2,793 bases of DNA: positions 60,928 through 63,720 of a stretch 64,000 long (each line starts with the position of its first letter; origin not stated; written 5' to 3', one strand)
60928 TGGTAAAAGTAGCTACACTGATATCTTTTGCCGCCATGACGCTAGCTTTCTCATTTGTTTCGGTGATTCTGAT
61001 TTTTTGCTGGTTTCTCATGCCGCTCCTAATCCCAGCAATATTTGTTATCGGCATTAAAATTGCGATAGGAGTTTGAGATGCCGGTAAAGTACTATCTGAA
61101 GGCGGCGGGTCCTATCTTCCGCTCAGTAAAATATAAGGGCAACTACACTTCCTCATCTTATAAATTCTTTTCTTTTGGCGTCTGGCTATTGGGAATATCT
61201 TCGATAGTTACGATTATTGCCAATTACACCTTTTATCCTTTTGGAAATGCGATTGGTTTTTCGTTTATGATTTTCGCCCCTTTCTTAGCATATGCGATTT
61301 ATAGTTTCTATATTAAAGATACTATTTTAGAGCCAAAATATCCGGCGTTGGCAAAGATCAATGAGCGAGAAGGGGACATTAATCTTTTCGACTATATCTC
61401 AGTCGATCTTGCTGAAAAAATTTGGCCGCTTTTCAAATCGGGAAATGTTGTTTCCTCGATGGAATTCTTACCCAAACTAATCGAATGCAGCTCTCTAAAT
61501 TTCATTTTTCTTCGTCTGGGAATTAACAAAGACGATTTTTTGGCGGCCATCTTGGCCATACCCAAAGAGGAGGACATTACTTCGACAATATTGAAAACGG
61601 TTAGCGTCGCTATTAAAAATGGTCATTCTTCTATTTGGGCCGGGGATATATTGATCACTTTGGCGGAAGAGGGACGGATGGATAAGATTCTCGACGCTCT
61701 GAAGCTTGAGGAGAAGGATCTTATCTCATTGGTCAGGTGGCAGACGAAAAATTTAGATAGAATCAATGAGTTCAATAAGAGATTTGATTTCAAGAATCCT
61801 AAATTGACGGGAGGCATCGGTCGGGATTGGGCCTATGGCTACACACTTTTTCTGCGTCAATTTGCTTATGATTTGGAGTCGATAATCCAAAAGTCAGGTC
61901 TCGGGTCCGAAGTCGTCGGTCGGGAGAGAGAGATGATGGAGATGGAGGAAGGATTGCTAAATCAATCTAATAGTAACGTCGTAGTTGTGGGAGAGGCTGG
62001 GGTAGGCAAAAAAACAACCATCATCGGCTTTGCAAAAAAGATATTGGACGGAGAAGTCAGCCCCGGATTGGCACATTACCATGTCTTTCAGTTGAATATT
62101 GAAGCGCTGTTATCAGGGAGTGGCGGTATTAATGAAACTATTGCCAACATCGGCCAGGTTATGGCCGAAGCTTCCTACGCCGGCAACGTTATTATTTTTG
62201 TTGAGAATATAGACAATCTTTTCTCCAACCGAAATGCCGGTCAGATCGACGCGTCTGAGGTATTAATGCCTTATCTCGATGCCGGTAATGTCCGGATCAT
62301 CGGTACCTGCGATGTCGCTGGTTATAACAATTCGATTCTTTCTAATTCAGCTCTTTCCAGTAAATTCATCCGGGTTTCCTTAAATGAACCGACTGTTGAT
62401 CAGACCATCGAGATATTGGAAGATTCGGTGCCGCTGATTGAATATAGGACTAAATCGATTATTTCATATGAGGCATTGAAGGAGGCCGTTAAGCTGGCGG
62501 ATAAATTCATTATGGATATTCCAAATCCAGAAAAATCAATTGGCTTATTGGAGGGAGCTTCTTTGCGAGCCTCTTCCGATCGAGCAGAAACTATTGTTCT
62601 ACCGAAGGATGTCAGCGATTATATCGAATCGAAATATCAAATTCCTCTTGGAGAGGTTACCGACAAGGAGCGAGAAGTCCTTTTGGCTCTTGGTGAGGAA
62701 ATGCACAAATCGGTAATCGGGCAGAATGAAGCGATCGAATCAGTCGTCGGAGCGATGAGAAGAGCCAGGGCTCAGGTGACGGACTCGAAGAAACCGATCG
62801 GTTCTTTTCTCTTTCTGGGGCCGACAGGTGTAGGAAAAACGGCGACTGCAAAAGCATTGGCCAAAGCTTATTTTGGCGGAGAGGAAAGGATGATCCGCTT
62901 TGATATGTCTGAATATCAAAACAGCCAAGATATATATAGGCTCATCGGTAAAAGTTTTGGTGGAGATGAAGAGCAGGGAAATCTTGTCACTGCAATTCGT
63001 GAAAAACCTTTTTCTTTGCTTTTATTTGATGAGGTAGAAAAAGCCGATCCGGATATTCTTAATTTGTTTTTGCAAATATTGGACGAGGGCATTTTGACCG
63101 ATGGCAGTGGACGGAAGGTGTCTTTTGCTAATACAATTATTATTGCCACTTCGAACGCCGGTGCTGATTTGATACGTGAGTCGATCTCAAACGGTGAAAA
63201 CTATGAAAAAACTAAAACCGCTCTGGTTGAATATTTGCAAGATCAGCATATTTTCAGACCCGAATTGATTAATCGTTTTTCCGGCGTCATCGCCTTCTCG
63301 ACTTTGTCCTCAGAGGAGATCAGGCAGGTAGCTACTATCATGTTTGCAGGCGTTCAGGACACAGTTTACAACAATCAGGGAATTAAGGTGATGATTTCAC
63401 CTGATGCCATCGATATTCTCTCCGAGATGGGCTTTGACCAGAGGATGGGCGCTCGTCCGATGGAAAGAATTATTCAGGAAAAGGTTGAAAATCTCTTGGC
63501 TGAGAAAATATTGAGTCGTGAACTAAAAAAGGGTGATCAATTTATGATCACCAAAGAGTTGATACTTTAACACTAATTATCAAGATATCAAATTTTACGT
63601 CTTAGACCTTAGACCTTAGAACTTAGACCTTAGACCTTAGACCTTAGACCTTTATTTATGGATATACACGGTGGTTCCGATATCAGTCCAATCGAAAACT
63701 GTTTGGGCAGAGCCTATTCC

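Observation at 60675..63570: Membrane-anchored two-ring Clp ATPase with inactivated D1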

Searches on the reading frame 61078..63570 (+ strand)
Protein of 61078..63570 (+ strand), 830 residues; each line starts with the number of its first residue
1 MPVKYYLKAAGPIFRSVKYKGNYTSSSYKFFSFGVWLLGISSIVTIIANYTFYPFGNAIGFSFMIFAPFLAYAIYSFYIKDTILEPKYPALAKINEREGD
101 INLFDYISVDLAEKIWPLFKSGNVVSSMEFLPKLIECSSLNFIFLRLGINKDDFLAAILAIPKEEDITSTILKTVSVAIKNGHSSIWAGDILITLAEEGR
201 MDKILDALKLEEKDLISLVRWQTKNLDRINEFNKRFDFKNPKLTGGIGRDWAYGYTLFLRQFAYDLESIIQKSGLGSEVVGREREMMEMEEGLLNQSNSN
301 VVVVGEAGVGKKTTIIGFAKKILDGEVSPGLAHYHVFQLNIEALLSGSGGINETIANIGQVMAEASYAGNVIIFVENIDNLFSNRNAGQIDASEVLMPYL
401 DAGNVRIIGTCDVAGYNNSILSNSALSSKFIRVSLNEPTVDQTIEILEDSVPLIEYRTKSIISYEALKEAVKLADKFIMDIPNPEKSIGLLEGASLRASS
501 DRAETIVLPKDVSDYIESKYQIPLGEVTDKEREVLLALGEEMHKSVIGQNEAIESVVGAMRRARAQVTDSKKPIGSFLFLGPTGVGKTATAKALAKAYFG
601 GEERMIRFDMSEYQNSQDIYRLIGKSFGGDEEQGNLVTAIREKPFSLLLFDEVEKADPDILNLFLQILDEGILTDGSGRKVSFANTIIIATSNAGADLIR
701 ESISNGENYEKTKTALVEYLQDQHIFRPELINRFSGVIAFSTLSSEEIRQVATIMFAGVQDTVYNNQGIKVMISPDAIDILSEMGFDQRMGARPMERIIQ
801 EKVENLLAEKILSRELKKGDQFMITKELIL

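Call 3: search_protein_families(library=pfam, proteins=[window:61078-63570:+], max_evalue=0.1)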
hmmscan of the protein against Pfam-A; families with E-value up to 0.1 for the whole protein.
window:61078-63570:+ (830 aa): 30 families (the best 25 are shown)
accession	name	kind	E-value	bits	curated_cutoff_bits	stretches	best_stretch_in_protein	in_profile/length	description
PF07724.20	AAA_2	-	2.9e-48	164.5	27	1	572-735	1-164/166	AAA domain (Cdc48 subfamily)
PF10431.15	ClpB_D2-small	-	1.8e-20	73.2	21.9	1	743-823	1-80/81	C-terminal, D2-small domain, of ClpB protein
PF00004.35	AAA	-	4.3e-16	60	21.2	2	578-703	2-118/131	ATPase family associated with various cellular activities (AAA)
PF07728.20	AAA_5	-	2.5e-12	47.4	22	1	577-695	2-124/139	AAA domain (dynein-related subfamily)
PF13401.12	AAA_22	-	9.5e-09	36.1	27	1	577-669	8-109/130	AAA domain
PF00158.32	Sigma54_activat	-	1.2e-07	32.1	20.2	1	559-699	7-149/168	Sigma-54 interaction domain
PF13191.12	AAA_16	-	1.4e-07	32.6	32.6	1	278-326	1-51/167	AAA ATPase domain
PF12775.13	AAA_7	-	6.4e-06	26.3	25.8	1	576-625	35-84/181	P-loop containing dynein motor region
PF17871.7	AAA_lid_9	-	1.8e-05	25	22.8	1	440-505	2-67/104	AAA lid domain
PF20720.3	nSTAND3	-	4.4e-05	23.7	27.2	1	578-608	21-51/155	Novel STAND NTPase 3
PF05673.19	DUF815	-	0.00039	20.1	23.8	0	573-623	52-102/249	Protein of unknown function (DUF815)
PF13173.12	AAA_14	-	0.0046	17.4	27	1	578-664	6-81/129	AAA domain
PF00448.28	SRP54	-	0.0046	17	22.7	0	577-598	4-25/196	SRP54-type protein, GTPase domain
PF01695.23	IstB_IS21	-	0.0064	16.5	24.1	0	578-597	96-115/238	IstB-like ATP binding protein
PF00437.27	T2SSE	-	0.0072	15.4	24.9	0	571-597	139-165/370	Type II/IV secretion system protein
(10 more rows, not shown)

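Call 4: search_protein_families(library=ncbifam, proteins=[window:61078-63570:+], max_evalue=0.1)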
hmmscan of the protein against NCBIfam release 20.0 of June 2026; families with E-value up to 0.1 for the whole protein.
window:61078-63570:+ (830 aa): 51 families (the best 25 are shown)
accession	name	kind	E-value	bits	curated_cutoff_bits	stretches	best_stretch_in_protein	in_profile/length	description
TIGR03346.1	chaperone_ClpB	equivalog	1.5e-132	443.7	1232.1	2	507-825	528-844/853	ATP-dependent chaperone ClpB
TIGR02639.1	ClpA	equivalog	6.7e-122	408.1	993.15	1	171-824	85-732/734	ATP-dependent Clp protease ATP-binding subunit ClpA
NF008118.0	PRK10865.1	equivalog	4.9e-118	395.3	1417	2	512-823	536-845/857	ATP-dependent chaperone ClpB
TIGR03345.1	VI_ClpV1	equivalog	1.3e-111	374.4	884.95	2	509-818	531-842/852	type VI secretion system ATPase TssH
NF033606.1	heat_AAA_ClpK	exception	1.3e-107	360.8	1900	2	510-822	579-894/949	heat shock survival AAA family ATPase ClpK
NF033607.0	disagg_AAA_ClpG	exception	1.7e-104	350.6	1900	2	509-822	557-872/932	AAA family protein disaggregase ClpG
NF008263.0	PRK11034.1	equivalog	1.5e-101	340.6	1350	1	260-825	170-734/758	ATP-dependent Clp protease ATP-binding subunit ClpA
NF001679.0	PRK00440.1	equivalog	1.2e-07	31.1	303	1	571-610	36-75/322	replication factor C small subunit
NF003745.1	PRK05342.1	equivalog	5.5e-07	28.8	359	2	726-828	296-398/418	ATP-dependent Clp protease ATP-binding subunit ClpX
TIGR03499.1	FlhF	equivalog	8.7e-07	29.2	174.15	1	563-599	187-223/286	flagellar biosynthesis GTPase FlhF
NF009067.0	PRK12402.1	equivalog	1.1e-06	27.8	317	1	567-612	30-76/340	replication factor C small subunit 2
NF003229.0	PRK04195.1-5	equivalog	3.5e-06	26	280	1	546-654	19-113/413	replication factor C large subunit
NF003234.0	PRK04195.2-4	equivalog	5.7e-06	25.5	529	1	544-655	13-117/497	replication factor C large subunit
TIGR02928.1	TIGR02928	subfamily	9e-06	24.8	181.3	1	269-329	7-70/366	orc1/cdc6 family replication initiation protein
TIGR02640.1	gas_vesic_GvpN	equivalog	1.2e-05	25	266.8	1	578-674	25-135/262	gas vesicle protein GvpN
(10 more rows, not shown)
